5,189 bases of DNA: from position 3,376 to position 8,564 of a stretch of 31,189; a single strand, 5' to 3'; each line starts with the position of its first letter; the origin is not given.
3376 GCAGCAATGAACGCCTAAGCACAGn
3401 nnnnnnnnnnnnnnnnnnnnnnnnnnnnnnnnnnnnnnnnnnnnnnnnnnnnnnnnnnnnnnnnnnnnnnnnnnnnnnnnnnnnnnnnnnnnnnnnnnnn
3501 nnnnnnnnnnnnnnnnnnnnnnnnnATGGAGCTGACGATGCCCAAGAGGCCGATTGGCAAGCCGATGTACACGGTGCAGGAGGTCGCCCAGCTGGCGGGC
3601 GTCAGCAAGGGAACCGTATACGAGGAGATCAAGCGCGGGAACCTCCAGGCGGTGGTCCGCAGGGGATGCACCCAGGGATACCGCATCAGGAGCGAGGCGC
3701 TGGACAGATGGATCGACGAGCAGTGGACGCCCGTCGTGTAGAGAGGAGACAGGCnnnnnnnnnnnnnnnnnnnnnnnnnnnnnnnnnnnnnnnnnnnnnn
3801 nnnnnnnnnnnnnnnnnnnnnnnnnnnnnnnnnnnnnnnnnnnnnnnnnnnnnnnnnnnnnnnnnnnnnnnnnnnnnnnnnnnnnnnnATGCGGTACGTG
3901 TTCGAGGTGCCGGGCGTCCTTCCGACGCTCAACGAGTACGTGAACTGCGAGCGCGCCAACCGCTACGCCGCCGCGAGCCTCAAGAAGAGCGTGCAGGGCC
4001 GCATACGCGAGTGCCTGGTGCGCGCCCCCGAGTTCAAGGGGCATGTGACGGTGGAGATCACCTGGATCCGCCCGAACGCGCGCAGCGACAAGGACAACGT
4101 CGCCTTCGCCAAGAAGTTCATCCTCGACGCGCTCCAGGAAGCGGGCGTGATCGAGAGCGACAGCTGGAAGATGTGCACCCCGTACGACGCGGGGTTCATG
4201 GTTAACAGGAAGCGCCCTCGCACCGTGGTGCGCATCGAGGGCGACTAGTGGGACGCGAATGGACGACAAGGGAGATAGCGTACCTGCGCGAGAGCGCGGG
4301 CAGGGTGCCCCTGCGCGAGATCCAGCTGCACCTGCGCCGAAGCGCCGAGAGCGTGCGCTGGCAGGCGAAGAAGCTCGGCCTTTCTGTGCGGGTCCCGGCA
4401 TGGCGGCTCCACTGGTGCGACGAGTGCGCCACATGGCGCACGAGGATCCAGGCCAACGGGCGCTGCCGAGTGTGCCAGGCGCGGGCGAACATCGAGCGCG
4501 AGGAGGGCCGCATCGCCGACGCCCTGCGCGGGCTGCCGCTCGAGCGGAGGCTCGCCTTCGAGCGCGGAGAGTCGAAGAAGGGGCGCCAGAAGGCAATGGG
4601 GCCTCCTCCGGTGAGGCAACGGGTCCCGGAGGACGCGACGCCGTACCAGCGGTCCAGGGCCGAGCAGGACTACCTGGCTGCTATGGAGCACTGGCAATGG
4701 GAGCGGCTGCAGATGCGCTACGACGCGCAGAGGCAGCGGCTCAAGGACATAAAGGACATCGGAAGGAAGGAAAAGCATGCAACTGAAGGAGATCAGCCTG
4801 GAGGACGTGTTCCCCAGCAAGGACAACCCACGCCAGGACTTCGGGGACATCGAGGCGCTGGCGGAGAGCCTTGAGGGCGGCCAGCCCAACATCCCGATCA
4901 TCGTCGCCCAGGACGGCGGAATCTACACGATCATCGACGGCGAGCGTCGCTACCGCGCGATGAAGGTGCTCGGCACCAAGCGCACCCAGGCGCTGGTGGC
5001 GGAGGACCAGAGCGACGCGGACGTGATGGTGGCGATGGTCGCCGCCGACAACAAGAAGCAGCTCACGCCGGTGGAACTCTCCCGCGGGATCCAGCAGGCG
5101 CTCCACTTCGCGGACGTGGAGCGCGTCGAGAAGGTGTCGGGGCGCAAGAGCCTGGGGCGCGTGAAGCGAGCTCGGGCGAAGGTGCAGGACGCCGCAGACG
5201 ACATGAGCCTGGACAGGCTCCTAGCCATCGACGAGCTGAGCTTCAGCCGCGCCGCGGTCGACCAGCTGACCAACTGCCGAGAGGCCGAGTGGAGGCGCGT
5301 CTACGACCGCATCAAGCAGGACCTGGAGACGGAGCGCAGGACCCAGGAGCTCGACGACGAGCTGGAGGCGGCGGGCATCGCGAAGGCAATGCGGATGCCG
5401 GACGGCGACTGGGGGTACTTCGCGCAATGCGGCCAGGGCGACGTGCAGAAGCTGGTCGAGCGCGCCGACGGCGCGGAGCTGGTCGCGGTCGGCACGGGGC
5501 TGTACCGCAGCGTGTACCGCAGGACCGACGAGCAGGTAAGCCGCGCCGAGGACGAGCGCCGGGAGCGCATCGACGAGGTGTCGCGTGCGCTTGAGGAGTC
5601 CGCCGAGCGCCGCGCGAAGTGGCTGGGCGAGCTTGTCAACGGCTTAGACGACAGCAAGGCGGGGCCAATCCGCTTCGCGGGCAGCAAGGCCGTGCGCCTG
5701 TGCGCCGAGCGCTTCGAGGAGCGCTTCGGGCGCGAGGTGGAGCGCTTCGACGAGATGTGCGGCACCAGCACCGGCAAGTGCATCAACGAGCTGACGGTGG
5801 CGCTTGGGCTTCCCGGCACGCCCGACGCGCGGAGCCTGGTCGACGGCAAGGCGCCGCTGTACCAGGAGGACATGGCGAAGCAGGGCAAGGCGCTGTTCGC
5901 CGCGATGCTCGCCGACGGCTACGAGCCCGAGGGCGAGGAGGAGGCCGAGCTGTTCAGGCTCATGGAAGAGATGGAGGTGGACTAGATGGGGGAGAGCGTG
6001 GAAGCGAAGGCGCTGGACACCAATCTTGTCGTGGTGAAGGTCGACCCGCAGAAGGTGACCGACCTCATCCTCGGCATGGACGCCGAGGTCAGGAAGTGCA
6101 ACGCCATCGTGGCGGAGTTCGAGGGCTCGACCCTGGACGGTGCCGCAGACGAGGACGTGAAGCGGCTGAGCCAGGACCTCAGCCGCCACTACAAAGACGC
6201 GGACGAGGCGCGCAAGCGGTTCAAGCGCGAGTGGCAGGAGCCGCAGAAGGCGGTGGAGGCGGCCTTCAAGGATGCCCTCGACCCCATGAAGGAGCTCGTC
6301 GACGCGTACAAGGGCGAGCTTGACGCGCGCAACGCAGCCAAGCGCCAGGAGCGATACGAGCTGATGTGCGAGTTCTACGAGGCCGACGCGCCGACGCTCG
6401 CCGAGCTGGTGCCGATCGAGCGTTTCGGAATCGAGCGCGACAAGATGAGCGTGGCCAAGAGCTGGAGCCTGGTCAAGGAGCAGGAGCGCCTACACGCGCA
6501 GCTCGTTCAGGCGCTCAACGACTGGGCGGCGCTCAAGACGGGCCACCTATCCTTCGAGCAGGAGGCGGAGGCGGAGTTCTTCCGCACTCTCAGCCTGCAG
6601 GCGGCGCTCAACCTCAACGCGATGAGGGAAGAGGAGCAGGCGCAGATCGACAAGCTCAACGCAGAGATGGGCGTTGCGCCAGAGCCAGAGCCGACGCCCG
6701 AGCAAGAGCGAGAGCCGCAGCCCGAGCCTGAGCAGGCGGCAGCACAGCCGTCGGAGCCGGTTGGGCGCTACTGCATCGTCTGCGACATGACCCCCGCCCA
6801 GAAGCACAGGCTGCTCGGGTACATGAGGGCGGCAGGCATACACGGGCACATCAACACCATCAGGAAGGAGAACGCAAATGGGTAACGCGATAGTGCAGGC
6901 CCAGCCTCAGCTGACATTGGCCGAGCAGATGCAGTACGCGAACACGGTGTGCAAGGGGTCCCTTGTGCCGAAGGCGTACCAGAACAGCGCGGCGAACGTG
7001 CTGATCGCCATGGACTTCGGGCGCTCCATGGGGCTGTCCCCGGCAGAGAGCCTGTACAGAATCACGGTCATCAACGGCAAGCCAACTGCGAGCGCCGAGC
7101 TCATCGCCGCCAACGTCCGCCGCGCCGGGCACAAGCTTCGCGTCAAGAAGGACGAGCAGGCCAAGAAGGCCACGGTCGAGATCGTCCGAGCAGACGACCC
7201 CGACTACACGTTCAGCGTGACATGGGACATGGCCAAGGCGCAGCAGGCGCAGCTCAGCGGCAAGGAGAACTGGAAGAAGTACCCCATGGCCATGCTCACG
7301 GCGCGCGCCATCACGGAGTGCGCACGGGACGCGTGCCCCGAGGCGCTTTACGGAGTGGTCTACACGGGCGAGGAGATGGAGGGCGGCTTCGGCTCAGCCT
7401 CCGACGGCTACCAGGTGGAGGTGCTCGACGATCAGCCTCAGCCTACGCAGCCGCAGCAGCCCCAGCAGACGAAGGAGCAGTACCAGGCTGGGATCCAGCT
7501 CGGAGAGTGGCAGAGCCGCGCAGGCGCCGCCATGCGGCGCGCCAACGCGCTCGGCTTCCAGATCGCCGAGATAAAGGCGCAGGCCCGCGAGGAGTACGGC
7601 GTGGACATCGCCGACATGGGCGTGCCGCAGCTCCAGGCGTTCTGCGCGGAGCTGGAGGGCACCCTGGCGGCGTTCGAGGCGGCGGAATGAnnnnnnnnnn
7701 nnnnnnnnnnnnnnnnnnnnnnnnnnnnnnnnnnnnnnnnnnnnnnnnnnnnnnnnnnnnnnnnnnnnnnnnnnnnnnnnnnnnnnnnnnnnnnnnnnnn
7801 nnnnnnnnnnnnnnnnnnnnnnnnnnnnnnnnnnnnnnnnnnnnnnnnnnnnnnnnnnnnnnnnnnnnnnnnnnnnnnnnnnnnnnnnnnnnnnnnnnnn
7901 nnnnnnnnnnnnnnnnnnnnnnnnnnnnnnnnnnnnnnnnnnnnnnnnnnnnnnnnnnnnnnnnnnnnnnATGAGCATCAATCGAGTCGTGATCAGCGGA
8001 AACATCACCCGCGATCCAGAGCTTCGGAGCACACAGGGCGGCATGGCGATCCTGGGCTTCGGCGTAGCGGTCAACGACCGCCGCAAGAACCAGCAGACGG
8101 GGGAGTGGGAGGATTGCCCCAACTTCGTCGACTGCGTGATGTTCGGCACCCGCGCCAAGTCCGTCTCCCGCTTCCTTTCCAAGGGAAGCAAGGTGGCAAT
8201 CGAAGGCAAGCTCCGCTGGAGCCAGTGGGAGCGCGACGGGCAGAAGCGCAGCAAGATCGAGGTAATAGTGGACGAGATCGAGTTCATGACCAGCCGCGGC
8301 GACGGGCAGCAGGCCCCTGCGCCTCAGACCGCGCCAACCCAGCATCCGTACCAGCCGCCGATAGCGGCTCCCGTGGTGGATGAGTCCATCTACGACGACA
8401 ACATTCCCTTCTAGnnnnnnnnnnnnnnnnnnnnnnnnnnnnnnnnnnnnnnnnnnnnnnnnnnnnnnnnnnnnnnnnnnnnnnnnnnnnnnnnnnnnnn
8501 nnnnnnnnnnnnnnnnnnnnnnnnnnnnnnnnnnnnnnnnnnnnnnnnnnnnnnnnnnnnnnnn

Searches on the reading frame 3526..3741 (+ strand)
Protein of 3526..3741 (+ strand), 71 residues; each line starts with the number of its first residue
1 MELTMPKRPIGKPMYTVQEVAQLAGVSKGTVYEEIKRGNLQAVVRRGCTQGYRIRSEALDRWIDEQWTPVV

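Call 32: find_encoding_contigs(protein=window:3526-3741:+, flank=10000, max_places=10)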
Protein window:3526-3741:+ (71 aa): 22 contigs read that carry it; 10 places shown.
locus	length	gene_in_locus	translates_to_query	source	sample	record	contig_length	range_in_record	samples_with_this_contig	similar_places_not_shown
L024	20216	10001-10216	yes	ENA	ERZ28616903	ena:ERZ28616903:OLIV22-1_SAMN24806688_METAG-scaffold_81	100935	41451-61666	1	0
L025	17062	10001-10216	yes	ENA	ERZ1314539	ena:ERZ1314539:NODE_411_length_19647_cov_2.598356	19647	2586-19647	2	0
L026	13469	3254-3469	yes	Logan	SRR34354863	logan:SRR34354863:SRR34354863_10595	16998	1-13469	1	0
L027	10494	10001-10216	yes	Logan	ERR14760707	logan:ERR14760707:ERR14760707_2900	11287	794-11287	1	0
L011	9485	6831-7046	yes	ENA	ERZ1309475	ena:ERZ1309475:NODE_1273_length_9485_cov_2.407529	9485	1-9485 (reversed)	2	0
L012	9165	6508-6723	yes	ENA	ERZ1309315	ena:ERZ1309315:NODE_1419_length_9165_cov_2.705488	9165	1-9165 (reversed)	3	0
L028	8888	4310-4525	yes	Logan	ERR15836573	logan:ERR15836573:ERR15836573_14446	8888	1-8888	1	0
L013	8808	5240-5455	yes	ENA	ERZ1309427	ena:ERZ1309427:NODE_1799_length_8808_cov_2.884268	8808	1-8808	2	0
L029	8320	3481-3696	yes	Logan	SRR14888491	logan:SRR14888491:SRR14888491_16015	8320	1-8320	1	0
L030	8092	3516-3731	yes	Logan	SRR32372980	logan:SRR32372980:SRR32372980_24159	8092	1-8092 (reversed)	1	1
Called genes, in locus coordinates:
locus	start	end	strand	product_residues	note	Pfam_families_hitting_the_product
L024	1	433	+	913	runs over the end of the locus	PF01326:PPDK_N, PF00391:PEP-utilizers, PF02896:PEP-utilizers_C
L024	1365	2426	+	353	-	PF04245:NA37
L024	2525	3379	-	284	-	PF03180:Lipoprotein_9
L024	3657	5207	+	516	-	PF12229:PG_binding_4 (faint), PF03734:YkuD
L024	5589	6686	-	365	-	PF14659:Phage_int_SAM_3 (weak), PF00589:Phage_integrase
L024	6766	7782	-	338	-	PF07751:Abi_2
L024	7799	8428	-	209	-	-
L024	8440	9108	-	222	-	PF13443:HTH_26 (weak), PF13560:HTH_31 (weak), PF00717:Peptidase_S24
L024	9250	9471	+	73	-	-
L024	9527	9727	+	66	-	-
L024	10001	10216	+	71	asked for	PF12728:HTH_17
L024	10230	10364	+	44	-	-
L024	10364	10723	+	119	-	-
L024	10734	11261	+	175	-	-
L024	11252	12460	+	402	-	PF02195:ParB_N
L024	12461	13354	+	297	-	PF07083:DUF1351 (weak)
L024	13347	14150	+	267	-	PF03837:RecT (faint)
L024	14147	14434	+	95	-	-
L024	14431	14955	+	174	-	PF07463:NUMOD4, PF13392:HNH_3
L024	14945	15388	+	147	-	PF00436:SSB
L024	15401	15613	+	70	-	-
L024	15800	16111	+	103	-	PF19808:DUF6291 (weak)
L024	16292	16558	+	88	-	-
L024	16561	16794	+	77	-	-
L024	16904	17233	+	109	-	-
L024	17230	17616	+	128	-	PF03692:CxxCxxCC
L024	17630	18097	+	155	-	PF00692:dUTPase, PF22769:DCD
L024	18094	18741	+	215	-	-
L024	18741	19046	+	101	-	-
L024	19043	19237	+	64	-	-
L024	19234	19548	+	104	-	-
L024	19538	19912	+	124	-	-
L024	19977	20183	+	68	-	-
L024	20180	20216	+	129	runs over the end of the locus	PF24460:DUF7575 (faint), PF24110:DUF7385 (faint)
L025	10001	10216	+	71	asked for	PF12728:HTH_17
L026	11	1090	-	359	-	PF14659:Phage_int_SAM_3 (weak), PF00589:Phage_integrase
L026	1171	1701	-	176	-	-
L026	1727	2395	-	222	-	PF13443:HTH_26 (weak), PF13560:HTH_31 (weak), PF00717:Peptidase_S24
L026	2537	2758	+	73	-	-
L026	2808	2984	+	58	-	-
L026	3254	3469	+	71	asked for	PF12728:HTH_17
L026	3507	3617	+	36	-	-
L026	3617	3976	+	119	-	-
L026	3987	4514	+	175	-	-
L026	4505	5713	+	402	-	PF02195:ParB_N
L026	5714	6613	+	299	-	PF07083:DUF1351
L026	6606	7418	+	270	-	PF03837:RecT (faint)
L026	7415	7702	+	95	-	-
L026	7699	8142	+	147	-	PF00436:SSB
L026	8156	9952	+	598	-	PF00145:DNA_methylase, PF13392:HNH_3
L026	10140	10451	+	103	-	PF19808:DUF6291 (weak)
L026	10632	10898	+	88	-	-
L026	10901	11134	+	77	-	-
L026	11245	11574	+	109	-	-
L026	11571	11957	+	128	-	PF03692:CxxCxxCC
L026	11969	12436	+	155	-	PF00692:dUTPase, PF22769:DCD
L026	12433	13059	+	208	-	-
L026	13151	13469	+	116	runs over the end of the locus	-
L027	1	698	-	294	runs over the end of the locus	PF14659:Phage_int_SAM_3, PF00589:Phage_integrase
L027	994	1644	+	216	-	PF00072:Response_reg, PF00486:Trans_reg_C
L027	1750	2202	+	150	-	-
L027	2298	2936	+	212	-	-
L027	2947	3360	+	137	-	-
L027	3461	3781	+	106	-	-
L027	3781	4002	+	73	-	PF16938:Phage_holin_Dp1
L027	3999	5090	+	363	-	PF01510:Amidase_2, PF08239:SH3_3 (faint)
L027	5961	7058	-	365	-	PF14659:Phage_int_SAM_3 (weak), PF00589:Phage_integrase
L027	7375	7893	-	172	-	PF01936:NYN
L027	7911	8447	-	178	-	-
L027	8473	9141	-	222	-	PF13443:HTH_26 (weak), PF13560:HTH_31 (weak), PF00717:Peptidase_S24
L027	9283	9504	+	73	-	-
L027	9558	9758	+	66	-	-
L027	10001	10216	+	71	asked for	PF12728:HTH_17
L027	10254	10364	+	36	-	-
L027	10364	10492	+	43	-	?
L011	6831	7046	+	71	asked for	PF12728:HTH_17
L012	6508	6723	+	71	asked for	PF12728:HTH_17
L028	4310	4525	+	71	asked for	PF12728:HTH_17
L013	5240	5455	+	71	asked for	PF12728:HTH_17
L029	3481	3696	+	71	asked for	PF12728:HTH_17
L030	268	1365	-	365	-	PF14659:Phage_int_SAM_3 (weak), PF00589:Phage_integrase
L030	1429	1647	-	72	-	-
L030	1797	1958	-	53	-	-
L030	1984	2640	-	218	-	PF13560:HTH_31, PF01381:HTH_3, PF12844:HTH_19 (weak), PF00717:Peptidase_S24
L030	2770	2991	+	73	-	-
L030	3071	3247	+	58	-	-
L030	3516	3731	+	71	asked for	PF12728:HTH_17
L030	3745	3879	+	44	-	-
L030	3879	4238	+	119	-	-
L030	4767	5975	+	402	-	PF02195:ParB_N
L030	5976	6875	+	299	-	PF07083:DUF1351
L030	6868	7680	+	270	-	PF03837:RecT (faint)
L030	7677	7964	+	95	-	-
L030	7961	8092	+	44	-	?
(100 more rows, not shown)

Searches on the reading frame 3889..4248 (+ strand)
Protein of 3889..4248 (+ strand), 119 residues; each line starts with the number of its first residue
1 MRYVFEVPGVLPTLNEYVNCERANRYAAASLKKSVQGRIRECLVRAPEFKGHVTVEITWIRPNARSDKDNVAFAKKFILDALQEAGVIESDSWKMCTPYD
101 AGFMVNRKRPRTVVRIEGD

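Call 5: search_protein_families(library=pfam, proteins=[window:3889-4248:+], max_evalue=0.1)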
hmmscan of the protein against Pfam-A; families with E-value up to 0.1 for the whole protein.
window:3889-4248:+ (119 aa): 2 families
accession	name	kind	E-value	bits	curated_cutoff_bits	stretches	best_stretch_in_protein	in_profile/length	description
PF05866.16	RusA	-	7.9e-05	23.7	22.8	1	28-117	26-124/124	Endodeoxyribonuclease RusA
PF24654.2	CEP76_N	-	0.057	14.2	27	0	71-89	36-54/60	CEP76 N-terminal domain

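Call 28: find_encoding_contigs(protein=window:3889-4248:+, flank=10000, max_places=6)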
Protein window:3889-4248:+ (119 aa): 20 contigs read that carry it; 6 places shown.
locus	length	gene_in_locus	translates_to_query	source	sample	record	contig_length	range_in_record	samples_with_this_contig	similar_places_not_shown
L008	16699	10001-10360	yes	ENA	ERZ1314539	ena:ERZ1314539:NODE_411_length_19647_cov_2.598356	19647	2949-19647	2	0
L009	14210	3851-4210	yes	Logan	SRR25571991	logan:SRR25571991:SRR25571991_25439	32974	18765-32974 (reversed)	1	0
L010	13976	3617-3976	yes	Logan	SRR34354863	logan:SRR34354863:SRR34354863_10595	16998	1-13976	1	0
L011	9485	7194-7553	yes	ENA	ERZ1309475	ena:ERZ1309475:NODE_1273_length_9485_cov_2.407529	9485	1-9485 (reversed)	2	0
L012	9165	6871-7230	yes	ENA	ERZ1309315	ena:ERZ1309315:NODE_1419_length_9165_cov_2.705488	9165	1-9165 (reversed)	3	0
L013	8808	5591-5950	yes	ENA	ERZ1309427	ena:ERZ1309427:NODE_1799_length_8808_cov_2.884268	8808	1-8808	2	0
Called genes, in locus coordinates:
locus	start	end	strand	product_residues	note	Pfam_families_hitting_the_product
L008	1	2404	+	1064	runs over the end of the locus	PF20155:TMP_3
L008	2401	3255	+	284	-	-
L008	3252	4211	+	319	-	-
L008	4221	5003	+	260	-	-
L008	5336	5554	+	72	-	-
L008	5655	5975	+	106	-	-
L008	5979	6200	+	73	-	PF16938:Phage_holin_Dp1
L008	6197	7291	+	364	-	PF01510:Amidase_2, PF08239:SH3_3 (faint)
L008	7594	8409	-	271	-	-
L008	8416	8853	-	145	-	-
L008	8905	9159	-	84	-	-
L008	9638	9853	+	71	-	PF12728:HTH_17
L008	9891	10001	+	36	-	-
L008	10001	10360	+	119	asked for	-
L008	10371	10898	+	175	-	-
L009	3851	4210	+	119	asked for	-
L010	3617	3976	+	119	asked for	-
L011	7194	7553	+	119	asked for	-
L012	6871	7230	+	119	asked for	-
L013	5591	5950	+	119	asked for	-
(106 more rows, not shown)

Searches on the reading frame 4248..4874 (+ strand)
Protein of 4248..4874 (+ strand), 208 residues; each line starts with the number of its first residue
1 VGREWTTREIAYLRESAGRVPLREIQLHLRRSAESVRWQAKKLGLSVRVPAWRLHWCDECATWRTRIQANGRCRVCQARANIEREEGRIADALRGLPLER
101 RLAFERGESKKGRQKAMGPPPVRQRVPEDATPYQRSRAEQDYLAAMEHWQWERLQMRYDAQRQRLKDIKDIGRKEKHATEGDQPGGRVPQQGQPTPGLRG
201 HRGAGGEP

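Call 5: search_protein_families(library=pfam, proteins=[window:4248-4874:+], max_evalue=0.1)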
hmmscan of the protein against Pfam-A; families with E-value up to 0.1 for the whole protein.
window:4248-4874:+ (208 aa): 0 families

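Call 7: search_protein_families(library=phrogs, proteins=[window:4248-4874:+], max_evalue=0.01)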
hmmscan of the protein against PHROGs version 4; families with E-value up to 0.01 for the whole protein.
window:4248-4874:+ (208 aa): 1 family
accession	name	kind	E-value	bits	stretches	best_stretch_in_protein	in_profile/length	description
phrog_323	-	transcription regulation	2.4e-06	28.3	1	3-56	147-200/319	transcriptional regulator, D5-like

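Call 64: search_protein_families(library=pfam, proteins=[window:4259-4786:+], max_evalue=0.001)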
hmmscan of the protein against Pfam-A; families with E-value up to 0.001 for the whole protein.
window:4259-4786:+ (175 aa): 0 families

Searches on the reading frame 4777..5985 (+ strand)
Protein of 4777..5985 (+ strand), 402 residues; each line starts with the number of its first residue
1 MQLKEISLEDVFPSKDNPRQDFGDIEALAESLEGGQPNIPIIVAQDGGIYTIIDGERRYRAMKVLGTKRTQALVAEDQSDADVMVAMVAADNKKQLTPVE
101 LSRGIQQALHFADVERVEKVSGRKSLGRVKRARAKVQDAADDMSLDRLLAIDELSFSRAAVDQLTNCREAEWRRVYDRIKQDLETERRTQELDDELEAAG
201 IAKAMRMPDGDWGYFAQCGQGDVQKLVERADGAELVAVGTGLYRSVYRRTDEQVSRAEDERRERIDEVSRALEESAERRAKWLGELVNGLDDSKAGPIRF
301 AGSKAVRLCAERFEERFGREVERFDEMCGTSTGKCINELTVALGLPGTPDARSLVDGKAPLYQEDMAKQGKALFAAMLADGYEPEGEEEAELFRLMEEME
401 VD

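Call 5: search_protein_families(library=pfam, proteins=[window:4777-5985:+], max_evalue=0.1)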
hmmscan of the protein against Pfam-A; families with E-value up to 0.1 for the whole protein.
window:4777-5985:+ (402 aa): 1 family
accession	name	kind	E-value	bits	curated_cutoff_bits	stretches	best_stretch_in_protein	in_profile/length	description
PF02195.25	ParB_N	-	9.4e-10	38.9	26.3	1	2-87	2-90/95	ParB N-terminal domain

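Call 7: search_protein_families(library=phrogs, proteins=[window:4777-5985:+], max_evalue=0.01)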
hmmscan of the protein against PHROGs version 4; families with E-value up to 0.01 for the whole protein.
window:4777-5985:+ (402 aa): 13 families
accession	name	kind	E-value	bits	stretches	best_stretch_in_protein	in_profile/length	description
phrog_18056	-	DNA, RNA and nucleotide metabolism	5.4e-41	141.8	1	1-289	1-272/387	ParB-like partition nuclease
phrog_6218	-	DNA, RNA and nucleotide metabolism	1.4e-16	61.7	1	1-201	3-216/506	ParB-like partition protein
phrog_4715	-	DNA, RNA and nucleotide metabolism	2.2e-15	57.1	1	2-109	146-256/630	ParB-like partition protein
phrog_1033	-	DNA, RNA and nucleotide metabolism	9.1e-12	46.4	1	15-109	46-149/334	ParB-like partition protein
phrog_8071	-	DNA, RNA and nucleotide metabolism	1.7e-09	38.4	1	1-95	5-96/389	ParB-like partition protein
phrog_498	-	other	1.5e-08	34.6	1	1-94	33-125/633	DNA methyltransferase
phrog_620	-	DNA, RNA and nucleotide metabolism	4.4e-08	34.5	1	1-94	7-97/217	ParB-like partition protein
phrog_940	-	DNA, RNA and nucleotide metabolism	4.7e-08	33.6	1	1-95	4-95/388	nuclease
phrog_3264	-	DNA, RNA and nucleotide metabolism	3.4e-07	31.2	1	2-107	48-155/337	ParB-like partition protein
phrog_12047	-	DNA, RNA and nucleotide metabolism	7.5e-07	30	1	15-100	11-94/301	ParB-like partition nuclease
phrog_723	-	DNA, RNA and nucleotide metabolism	2.7e-06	28.4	1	4-93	14-103/223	ParB-like partition protein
phrog_15982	-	unknown function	1.3e-05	25.5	1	4-66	29-93/453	-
phrog_3694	-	unknown function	0.0034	17.5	1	34-97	57-116/376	-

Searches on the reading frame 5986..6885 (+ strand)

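Call 7: search_protein_families(library=phrogs, proteins=[window:5986-6885:+], max_evalue=0.01)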
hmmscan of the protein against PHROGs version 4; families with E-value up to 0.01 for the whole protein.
window:5986-6885:+ (299 aa): 3 families
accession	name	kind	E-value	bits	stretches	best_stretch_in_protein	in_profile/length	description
phrog_674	-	unknown function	1.5e-07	32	1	39-175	35-169/312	-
phrog_25837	-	unknown function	0.00019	22.2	0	162-258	71-167/215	-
phrog_10477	-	DNA, RNA and nucleotide metabolism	0.00062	20.8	1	56-123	46-113/243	exonuclease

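Call 64: search_protein_families(library=pfam, proteins=[window:5986-6885:+], max_evalue=0.001)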
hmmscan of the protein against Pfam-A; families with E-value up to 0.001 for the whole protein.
window:5986-6885:+ (299 aa): 1 family
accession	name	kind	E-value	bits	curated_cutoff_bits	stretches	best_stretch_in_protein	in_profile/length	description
PF07083.16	DUF1351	-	7.7e-08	32.8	27.8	1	40-199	24-178/210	Protein of unknown function (DUF1351)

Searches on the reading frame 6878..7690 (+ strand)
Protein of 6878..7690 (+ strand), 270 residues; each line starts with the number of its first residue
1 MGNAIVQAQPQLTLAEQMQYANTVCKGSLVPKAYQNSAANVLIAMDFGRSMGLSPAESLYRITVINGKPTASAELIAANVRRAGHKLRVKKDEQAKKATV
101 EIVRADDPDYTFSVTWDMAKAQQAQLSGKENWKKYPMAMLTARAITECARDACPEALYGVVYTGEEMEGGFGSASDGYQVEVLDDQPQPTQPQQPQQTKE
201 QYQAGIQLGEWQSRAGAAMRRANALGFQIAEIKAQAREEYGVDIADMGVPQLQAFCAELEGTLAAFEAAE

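Call 7: search_protein_families(library=phrogs, proteins=[window:6878-7690:+], max_evalue=0.01)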
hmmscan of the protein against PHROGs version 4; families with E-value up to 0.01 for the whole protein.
window:6878-7690:+ (270 aa): 6 families
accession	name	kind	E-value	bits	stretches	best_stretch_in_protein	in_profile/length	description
phrog_561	-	DNA, RNA and nucleotide metabolism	6.5e-38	132.5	1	13-218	301-526/633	RecT-like ssDNA annealing protein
phrog_4171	-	DNA, RNA and nucleotide metabolism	7e-25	89.5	1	15-199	41-238/392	RecT-like ssDNA annealing protein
phrog_10056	-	DNA, RNA and nucleotide metabolism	5.8e-10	40.1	1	94-204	118-221/302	RecT-like ssDNA annealing protein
phrog_252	-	DNA, RNA and nucleotide metabolism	1.3e-07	32.4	1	83-220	96-236/263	Bet-like ssDNA annealing protein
phrog_2760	-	DNA, RNA and nucleotide metabolism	0.0001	22.8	1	122-199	144-219/257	RecT-like ssDNA annealing protein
phrog_2780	-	DNA, RNA and nucleotide metabolism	0.0058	17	1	121-211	167-252/369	RecT-like ssDNA annealing protein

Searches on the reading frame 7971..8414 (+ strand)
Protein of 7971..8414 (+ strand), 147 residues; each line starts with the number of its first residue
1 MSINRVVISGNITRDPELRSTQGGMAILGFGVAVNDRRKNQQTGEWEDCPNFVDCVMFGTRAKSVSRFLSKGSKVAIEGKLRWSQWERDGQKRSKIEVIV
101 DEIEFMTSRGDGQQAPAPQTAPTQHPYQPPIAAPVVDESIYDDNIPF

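Call 7: search_protein_families(library=phrogs, proteins=[window:7971-8414:+], max_evalue=0.01)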
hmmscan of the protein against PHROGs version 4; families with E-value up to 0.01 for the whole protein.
window:7971-8414:+ (147 aa): 3 families
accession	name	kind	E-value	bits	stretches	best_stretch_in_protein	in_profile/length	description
phrog_44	-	DNA, RNA and nucleotide metabolism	1.2e-46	160.7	1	1-147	85-228/271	single strand DNA binding protein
phrog_25370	-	unknown function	1.3e-11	45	1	3-47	2-45/48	-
phrog_26861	-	unknown function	0.0019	18.5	1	4-89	135-211/242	-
